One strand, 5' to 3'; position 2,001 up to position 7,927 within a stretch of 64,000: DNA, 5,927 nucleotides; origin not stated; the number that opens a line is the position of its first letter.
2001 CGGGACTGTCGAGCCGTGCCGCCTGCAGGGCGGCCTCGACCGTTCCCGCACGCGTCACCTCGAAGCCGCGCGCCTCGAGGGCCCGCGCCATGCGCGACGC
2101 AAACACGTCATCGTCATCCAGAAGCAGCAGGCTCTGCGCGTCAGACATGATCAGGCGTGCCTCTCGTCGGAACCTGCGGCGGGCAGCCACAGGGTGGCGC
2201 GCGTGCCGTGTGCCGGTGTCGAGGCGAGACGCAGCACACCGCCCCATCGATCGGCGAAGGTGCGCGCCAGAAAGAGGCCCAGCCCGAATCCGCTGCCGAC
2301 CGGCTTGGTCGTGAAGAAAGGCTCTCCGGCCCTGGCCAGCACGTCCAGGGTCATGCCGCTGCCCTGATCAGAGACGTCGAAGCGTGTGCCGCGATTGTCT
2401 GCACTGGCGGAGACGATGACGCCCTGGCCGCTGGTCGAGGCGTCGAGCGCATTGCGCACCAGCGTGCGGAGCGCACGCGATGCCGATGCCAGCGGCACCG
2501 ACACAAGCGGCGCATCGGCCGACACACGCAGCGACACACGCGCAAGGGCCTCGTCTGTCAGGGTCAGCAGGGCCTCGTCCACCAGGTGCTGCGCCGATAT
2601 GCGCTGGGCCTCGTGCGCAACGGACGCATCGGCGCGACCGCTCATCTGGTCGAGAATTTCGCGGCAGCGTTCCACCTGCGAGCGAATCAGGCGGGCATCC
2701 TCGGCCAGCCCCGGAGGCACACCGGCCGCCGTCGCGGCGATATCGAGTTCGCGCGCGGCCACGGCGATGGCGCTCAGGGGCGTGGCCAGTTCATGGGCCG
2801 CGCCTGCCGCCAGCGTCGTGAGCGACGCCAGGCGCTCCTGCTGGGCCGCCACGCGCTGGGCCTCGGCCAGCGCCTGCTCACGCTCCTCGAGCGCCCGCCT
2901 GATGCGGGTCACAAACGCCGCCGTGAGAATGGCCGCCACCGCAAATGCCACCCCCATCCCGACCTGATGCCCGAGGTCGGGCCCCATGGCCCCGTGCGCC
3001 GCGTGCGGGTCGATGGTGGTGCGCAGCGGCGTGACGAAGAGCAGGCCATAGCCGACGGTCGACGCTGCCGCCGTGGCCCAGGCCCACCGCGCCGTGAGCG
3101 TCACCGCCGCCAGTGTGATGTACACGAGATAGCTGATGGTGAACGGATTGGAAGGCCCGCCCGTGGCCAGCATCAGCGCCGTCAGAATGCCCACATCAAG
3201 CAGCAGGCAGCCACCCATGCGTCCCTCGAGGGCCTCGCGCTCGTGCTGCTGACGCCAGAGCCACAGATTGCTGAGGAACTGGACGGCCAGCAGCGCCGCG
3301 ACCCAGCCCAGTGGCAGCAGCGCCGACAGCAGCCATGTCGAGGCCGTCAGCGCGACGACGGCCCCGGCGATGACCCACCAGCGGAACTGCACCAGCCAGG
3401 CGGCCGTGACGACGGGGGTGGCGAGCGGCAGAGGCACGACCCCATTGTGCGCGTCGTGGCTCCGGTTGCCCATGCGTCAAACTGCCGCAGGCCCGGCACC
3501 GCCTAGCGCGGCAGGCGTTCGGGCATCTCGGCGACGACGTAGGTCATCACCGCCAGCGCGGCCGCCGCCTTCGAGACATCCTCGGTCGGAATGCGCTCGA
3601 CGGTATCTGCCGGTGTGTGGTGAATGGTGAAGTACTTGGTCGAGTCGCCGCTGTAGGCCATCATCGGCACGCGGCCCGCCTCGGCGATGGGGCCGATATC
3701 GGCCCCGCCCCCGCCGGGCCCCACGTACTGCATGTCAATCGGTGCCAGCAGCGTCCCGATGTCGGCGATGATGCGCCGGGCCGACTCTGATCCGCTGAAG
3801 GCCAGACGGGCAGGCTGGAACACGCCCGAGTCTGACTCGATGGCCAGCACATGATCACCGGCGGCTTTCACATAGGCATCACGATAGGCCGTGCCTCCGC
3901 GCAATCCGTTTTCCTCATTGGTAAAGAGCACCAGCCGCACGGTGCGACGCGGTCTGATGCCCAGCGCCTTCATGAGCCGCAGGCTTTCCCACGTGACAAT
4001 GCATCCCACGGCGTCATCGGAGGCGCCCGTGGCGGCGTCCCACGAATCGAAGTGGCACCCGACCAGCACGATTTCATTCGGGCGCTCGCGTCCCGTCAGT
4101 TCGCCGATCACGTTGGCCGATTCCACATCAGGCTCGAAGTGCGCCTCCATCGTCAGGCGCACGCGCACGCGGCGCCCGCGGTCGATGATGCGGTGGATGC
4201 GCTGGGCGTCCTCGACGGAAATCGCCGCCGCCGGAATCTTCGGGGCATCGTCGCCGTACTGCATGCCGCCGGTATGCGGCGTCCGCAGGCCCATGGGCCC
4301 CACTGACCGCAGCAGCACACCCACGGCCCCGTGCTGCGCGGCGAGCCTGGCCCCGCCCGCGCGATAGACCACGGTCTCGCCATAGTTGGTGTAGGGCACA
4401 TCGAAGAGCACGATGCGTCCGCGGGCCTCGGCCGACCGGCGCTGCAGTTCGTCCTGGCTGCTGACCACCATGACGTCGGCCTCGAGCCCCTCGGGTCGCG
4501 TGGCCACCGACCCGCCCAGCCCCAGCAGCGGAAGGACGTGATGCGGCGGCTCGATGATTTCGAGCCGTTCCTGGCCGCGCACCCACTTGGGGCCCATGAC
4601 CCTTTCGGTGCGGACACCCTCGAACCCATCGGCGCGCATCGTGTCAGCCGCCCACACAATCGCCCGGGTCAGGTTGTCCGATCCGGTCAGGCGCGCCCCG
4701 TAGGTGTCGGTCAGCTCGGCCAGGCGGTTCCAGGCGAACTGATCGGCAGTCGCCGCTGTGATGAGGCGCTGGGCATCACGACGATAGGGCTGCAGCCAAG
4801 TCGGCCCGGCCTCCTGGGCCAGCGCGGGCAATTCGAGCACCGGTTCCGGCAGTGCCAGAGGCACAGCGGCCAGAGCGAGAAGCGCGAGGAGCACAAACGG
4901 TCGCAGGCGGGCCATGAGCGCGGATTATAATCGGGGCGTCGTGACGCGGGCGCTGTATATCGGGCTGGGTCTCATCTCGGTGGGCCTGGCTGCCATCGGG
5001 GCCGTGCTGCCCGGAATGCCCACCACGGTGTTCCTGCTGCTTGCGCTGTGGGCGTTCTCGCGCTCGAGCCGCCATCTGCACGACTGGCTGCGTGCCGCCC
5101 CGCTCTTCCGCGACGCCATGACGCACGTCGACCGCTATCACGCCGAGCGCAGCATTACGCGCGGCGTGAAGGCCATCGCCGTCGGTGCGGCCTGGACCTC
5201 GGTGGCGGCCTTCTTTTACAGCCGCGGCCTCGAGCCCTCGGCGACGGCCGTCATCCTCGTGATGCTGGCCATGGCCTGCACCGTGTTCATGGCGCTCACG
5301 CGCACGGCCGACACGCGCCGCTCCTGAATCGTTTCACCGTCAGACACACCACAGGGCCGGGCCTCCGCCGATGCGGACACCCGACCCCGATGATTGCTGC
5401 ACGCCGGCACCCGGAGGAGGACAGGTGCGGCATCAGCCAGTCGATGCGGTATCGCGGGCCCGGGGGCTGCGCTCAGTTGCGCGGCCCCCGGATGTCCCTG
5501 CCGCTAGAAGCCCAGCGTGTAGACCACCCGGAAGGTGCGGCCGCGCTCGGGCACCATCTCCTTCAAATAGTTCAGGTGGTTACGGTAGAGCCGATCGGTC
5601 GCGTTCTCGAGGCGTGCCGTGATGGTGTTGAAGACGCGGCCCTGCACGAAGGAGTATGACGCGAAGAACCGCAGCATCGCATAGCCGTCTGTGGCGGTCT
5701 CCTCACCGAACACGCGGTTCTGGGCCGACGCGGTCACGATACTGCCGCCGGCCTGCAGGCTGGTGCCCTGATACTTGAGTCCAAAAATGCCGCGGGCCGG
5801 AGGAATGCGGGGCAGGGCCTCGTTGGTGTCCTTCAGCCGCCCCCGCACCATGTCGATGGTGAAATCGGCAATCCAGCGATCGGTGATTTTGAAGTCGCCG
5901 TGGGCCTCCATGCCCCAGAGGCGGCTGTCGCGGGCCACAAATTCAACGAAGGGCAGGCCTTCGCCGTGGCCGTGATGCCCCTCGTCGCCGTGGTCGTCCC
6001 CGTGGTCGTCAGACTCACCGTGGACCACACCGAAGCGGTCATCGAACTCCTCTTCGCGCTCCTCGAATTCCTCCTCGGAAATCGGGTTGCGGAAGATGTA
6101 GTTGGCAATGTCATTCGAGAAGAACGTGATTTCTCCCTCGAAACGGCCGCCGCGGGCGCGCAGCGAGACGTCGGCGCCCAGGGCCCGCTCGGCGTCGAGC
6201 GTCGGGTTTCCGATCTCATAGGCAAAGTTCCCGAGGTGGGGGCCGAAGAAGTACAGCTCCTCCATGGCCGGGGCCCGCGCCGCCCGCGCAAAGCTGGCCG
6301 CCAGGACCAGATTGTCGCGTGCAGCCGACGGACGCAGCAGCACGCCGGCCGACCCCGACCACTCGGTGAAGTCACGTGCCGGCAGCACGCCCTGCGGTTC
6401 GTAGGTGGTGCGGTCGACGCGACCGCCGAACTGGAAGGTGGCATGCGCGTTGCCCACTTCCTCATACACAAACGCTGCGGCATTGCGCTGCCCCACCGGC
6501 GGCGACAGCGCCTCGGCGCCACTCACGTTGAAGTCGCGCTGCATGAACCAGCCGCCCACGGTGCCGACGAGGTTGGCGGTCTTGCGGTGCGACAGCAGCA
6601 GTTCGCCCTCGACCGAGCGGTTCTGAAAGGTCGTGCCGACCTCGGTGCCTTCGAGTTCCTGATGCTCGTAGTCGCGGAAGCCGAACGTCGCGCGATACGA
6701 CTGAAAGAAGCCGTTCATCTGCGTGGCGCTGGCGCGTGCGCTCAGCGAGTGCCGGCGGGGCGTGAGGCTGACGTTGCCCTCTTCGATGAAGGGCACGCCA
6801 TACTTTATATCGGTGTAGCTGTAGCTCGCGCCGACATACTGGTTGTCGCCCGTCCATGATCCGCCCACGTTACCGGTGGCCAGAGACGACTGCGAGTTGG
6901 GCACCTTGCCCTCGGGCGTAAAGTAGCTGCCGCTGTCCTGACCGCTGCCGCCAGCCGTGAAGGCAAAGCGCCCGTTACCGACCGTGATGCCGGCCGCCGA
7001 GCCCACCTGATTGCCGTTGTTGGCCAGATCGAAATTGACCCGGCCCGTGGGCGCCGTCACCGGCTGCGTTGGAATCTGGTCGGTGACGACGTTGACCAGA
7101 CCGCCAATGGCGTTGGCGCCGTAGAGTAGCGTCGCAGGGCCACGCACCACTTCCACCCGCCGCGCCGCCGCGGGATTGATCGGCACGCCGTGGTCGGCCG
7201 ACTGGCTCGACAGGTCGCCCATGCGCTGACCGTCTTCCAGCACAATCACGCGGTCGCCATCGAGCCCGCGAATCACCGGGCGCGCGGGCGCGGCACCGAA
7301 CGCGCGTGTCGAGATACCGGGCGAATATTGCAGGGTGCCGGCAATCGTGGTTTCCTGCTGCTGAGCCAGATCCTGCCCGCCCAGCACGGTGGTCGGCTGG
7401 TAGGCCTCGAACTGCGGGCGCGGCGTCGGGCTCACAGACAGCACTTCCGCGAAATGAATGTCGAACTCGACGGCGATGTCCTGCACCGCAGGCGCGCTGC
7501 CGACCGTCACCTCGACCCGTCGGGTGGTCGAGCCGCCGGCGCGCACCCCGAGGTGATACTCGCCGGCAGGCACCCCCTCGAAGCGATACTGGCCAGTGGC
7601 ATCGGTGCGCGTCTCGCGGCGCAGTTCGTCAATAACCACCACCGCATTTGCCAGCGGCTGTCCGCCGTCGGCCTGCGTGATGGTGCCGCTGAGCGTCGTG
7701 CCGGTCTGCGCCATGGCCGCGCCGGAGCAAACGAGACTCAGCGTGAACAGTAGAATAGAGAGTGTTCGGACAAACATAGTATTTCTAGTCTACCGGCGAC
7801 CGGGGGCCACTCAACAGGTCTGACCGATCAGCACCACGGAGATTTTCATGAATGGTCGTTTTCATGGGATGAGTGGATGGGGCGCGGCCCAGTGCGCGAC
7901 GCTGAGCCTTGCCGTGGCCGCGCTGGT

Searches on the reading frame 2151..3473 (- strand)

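Call 71: search_protein_families(library=pfam, proteins=[window:2151-3473:-], max_evalue=0.00001)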
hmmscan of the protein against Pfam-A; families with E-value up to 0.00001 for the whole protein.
window:2151-3473:- (440 aa): 3 families
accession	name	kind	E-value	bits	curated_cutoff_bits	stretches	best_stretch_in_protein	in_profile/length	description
PF02518.31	HATPase_c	-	7.6e-19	68.6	26.4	1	332-432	7-109/111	Histidine kinase-, DNA gyrase B-, and HSP90-like ATPase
PF25323.1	6TM_PilS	-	1.4e-07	31.8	27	1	58-194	55-185/189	PilS-like transmembrane domain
PF00512.31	HisKA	-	3.3e-07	30.7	26.9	1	218-277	2-57/66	His Kinase A (phospho-acceptor) domain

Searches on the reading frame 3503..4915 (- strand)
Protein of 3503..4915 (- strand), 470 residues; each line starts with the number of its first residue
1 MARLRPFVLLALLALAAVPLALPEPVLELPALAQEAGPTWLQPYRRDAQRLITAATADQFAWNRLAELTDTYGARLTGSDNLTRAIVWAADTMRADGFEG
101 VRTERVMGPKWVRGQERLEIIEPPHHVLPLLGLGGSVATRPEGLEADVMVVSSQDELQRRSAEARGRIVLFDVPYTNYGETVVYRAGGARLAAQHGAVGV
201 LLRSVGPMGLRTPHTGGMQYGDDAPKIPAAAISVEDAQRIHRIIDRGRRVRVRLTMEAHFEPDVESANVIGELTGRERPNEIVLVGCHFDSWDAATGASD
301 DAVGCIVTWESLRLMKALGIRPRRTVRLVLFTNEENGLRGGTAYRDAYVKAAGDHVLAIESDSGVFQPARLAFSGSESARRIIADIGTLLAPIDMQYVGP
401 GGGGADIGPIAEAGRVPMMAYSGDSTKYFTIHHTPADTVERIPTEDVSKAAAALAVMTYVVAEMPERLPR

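Call 71: search_protein_families(library=pfam, proteins=[window:3503-4915:-], max_evalue=0.00001)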
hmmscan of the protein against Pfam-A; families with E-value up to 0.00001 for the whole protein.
window:3503-4915:- (470 aa): 2 families
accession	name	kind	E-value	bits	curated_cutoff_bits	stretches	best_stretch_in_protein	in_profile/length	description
PF04389.22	Peptidase_M28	-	5e-27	95.3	21.3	1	268-455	1-190/193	Peptidase family M28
PF02225.27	PA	-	4.7e-07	30.3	23.9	1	161-240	21-95/95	PA domain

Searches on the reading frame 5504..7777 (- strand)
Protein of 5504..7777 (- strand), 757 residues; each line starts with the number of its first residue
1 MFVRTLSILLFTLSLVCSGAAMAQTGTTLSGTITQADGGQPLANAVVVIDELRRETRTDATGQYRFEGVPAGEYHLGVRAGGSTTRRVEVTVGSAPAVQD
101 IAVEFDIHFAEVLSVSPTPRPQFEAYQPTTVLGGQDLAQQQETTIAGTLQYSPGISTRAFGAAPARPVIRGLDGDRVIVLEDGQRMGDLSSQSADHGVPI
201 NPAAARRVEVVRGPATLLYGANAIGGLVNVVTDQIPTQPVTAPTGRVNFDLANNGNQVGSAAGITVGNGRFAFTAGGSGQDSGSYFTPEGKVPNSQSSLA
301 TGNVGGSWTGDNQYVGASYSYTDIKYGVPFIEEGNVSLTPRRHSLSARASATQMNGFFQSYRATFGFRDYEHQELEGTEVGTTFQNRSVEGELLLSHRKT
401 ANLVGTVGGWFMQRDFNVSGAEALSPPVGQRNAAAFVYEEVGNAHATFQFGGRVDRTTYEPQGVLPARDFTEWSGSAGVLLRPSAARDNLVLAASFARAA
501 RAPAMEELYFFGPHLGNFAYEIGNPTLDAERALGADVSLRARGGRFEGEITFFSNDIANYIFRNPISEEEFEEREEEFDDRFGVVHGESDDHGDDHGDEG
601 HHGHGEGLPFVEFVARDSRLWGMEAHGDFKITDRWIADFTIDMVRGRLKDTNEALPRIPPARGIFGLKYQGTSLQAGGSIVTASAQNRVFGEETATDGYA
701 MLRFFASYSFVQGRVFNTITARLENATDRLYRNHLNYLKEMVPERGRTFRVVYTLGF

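Call 71: search_protein_families(library=pfam, proteins=[window:5504-7777:-], max_evalue=0.00001)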
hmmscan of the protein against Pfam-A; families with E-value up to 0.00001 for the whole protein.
window:5504-7777:- (757 aa): 4 families
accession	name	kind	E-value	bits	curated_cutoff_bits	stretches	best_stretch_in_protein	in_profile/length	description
PF00593.30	TonB_dep_Rec_b-barrel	-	1.7e-28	101.1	27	1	265-725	13-435/436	TonB dependent receptor-like, beta-barrel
PF07715.20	Plug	-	4.1e-22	79.2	23.9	1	123-226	3-106/107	TonB-dependent Receptor Plug Domain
PF13620.12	CarboxypepD_reg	-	7.3e-15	55.5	32.3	1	28-102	1-80/82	Carboxypeptidase regulatory-like domain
PF13715.12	CarbopepD_reg_2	-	1.3e-12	48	32.2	1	29-95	1-67/88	CarboxypepD_reg-like domain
